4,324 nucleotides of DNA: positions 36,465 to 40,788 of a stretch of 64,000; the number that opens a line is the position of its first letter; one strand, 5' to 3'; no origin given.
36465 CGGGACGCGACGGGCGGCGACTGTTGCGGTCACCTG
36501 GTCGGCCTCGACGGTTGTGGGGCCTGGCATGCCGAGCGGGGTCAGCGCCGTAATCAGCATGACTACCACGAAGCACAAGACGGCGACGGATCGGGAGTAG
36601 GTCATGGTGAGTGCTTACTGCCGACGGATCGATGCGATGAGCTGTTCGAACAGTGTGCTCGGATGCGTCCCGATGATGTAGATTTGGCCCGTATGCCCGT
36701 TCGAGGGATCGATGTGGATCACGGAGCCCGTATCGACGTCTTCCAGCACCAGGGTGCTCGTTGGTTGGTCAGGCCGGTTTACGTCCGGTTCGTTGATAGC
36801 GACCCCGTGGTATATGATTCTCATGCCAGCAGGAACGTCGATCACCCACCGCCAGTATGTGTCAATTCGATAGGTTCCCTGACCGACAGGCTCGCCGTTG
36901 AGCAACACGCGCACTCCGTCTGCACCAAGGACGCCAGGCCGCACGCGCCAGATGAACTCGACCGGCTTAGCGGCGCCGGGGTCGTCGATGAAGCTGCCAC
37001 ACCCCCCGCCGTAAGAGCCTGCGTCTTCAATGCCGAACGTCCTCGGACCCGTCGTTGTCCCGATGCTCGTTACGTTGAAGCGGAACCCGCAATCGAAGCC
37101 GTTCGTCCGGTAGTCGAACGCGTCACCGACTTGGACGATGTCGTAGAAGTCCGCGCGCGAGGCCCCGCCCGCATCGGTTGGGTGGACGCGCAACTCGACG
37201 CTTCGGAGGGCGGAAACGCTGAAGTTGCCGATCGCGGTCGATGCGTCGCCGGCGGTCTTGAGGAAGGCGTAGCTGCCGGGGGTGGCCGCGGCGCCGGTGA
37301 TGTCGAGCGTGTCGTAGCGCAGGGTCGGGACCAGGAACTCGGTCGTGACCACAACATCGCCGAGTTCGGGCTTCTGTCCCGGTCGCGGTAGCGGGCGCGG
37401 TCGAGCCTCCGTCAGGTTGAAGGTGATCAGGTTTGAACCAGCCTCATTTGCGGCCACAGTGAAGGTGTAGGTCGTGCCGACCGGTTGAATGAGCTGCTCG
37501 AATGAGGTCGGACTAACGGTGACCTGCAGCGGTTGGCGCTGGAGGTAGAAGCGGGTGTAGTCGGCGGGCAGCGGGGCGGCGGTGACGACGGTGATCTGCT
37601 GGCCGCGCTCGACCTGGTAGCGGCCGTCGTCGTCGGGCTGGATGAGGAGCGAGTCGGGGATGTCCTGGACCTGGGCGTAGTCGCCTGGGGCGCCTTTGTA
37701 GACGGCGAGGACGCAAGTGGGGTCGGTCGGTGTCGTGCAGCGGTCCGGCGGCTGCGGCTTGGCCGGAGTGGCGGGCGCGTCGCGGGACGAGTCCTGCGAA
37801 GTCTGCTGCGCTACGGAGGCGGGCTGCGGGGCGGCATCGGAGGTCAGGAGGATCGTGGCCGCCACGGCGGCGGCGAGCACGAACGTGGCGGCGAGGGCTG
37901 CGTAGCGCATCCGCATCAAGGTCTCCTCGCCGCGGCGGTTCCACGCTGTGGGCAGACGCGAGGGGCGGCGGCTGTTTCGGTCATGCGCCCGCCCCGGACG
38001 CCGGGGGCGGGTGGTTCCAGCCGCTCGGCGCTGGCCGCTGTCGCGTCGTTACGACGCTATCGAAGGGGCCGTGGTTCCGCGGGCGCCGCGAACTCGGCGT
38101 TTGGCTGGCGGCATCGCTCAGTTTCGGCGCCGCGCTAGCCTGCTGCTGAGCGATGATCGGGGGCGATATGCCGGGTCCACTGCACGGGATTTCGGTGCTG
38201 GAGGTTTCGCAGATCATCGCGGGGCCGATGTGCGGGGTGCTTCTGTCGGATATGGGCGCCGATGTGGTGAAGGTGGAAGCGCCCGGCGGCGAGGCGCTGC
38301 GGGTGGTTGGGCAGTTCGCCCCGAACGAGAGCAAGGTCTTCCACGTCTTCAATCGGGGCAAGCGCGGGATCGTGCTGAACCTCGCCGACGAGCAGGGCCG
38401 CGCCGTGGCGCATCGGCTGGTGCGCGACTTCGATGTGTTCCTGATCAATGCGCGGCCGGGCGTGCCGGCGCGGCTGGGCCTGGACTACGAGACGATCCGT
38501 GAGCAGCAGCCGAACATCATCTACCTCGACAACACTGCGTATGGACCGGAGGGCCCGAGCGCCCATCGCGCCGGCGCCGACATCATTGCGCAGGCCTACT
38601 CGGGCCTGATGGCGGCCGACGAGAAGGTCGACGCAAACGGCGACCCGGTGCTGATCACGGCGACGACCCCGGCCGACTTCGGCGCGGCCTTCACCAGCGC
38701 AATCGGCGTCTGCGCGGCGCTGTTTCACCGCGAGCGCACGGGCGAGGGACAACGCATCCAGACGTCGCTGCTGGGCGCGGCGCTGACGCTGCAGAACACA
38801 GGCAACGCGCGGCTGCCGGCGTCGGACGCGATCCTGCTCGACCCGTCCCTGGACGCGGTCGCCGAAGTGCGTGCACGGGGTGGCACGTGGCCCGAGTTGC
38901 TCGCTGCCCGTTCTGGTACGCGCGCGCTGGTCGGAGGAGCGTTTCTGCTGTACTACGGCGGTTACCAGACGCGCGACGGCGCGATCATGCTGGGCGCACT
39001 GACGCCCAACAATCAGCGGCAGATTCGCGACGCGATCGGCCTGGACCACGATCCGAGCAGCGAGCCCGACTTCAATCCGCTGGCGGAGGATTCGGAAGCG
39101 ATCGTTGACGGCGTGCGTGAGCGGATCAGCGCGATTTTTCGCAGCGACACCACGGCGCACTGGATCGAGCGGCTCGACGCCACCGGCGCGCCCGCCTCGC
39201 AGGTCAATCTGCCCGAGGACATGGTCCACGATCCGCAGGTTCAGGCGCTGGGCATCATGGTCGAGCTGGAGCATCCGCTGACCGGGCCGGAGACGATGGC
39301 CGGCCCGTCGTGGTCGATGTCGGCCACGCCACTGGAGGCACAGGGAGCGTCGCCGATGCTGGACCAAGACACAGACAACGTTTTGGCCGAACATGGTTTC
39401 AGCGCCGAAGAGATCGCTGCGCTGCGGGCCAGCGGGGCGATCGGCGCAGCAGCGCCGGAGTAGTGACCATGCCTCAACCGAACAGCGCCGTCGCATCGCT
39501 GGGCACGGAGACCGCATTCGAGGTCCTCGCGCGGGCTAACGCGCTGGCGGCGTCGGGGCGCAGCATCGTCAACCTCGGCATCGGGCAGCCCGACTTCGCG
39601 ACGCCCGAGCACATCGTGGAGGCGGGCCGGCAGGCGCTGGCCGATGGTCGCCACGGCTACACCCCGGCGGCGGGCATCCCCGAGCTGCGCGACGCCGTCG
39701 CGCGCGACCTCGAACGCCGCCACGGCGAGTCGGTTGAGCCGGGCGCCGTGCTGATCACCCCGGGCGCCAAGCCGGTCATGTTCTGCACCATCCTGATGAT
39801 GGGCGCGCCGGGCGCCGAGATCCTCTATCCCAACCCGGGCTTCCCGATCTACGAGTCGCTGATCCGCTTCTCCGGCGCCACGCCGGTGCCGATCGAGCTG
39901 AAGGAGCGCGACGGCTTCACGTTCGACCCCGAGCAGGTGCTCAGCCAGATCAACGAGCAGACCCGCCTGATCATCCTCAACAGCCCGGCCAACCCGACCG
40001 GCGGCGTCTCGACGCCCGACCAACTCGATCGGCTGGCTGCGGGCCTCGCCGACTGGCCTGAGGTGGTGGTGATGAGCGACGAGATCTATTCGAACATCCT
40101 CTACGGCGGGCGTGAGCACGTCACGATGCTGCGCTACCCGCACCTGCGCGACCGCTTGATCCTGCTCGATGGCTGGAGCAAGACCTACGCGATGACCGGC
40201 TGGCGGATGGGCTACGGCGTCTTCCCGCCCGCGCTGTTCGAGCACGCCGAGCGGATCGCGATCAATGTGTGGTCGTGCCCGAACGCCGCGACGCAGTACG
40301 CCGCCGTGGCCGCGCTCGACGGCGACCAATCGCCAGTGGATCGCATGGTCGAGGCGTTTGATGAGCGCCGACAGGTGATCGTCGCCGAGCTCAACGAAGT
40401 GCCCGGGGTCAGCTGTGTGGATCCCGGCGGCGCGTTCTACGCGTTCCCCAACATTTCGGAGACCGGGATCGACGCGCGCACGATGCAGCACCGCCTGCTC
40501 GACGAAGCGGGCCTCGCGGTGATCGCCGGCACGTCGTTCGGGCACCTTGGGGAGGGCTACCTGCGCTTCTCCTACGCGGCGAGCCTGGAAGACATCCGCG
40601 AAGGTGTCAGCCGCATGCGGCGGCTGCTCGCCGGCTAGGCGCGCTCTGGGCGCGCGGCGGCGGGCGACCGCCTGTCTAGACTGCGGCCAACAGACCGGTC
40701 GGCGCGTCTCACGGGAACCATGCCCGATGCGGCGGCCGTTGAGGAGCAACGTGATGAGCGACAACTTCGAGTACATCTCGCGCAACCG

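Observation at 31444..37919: Tandem array of four paralogous secreted-protein genes, plus one decayed copy, built around an undescribed ~150-aa two-cysteine domain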

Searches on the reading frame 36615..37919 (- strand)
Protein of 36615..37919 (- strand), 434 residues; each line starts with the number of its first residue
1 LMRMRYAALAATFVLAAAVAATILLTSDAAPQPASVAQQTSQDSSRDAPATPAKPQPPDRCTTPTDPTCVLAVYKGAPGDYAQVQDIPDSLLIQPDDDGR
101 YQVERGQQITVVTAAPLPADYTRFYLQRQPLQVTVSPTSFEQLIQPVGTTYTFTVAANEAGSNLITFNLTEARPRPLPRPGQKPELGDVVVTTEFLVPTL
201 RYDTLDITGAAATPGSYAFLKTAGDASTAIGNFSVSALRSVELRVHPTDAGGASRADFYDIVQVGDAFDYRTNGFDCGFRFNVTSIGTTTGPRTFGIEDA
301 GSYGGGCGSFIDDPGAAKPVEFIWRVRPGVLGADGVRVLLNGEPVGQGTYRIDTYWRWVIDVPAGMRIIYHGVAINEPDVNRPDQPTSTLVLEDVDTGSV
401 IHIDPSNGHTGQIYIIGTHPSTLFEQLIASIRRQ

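Call 10: search_protein_families(library=pfam, proteins=[window:36615-37919:-], max_evalue=0.1)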
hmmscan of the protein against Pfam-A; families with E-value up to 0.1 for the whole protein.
window:36615-37919:- (434 aa): 1 family
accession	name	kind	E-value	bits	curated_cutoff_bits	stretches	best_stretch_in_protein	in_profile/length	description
PF15662.10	SPATA3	-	0.089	13.9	27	0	27-69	9-51/191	Spermatogenesis-associated protein 3 family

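Call 11: search_protein_families(library=ncbifam, proteins=[window:36615-37919:-], max_evalue=0.1)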
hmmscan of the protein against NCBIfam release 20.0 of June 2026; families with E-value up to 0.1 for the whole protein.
window:36615-37919:- (434 aa): 2 families
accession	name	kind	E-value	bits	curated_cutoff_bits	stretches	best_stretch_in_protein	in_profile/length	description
TIGR03931.1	T7SS_Rv3446c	hypoth_equivalog_domain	0.00035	21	47.6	1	7-88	2-81/194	type VII secretion-associated protein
NF052435.1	BamI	equivalog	0.013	15.3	180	1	4-58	1-56/226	biofilm-associated metzincin protease inhibitor BamI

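Call 63: search_protein_families(library=padloc, proteins=[window:36615-37916:-], max_evalue=0.01)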
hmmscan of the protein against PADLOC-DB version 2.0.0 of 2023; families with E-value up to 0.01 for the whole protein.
window:36615-37916:- (433 aa): 0 families

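Call 64: search_protein_families(library=phrogs, proteins=[window:36615-37916:-], max_evalue=0.01)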
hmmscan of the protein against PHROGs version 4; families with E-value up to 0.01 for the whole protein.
window:36615-37916:- (433 aa): 0 families

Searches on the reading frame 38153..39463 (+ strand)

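Call 19: search_protein_families(library=pfam, proteins=[window:38153-39463:+], max_evalue=0.001)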
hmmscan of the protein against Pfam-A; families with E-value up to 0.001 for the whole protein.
window:38153-39463:+ (436 aa): 1 family
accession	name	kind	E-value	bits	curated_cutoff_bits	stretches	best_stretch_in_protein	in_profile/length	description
PF02515.22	CoA_transf_3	-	3e-93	313.3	23.3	2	10-215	1-204/366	CoA-transferase family III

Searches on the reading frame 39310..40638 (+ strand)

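Call 20: search_protein_families(library=pfam, proteins=[window:39310-40638:+], max_evalue=0.001)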
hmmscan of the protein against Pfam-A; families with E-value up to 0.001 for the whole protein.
window:39310-40638:+ (442 aa): 1 family
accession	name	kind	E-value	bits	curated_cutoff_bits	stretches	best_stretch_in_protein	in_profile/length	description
PF00155.27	Aminotran_1_2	-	5e-66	223.8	19.7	1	85-435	2-360/361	Aminotransferase class I and II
